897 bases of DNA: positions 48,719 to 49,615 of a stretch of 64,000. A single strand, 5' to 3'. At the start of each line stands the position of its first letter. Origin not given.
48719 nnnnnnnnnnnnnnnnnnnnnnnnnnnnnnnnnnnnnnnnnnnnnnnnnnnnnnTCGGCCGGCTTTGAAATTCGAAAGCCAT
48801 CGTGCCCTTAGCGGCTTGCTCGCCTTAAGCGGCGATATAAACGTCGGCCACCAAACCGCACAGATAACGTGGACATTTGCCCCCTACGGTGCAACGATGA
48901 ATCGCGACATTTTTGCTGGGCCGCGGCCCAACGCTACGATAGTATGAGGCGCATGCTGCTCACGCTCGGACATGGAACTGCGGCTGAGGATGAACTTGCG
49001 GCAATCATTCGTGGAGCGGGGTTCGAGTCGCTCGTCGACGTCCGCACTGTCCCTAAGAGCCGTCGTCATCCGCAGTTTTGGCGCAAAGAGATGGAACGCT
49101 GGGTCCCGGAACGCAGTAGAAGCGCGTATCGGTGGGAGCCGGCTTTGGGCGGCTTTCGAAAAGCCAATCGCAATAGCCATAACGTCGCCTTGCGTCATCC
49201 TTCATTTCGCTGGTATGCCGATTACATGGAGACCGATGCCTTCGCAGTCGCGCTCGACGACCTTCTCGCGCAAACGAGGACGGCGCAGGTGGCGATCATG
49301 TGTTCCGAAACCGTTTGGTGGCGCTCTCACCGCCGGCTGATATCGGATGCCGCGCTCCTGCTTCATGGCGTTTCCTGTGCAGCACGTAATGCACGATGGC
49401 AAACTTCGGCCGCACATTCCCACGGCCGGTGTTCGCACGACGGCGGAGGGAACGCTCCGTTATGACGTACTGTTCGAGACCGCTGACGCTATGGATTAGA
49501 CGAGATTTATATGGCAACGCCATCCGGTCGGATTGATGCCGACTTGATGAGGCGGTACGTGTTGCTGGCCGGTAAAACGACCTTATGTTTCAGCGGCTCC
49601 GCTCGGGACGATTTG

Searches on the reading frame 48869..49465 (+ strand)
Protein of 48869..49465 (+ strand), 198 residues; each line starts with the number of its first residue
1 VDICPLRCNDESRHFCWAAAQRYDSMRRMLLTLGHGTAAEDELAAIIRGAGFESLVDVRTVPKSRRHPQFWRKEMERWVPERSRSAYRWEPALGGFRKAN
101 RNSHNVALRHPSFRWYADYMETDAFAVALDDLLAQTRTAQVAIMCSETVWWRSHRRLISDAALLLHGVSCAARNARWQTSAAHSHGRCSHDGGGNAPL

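Call 65: search_protein_families(library=pfam, proteins=[window:48869-49465:+], max_evalue=0.01)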
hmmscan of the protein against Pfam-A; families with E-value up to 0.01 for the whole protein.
window:48869-49465:+ (198 aa): 1 family
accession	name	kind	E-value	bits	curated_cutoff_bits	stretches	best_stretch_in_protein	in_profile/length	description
PF04343.18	DUF488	-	1.8e-24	87.1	22.2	1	46-161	8-120/121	Domain of unknown function DUF488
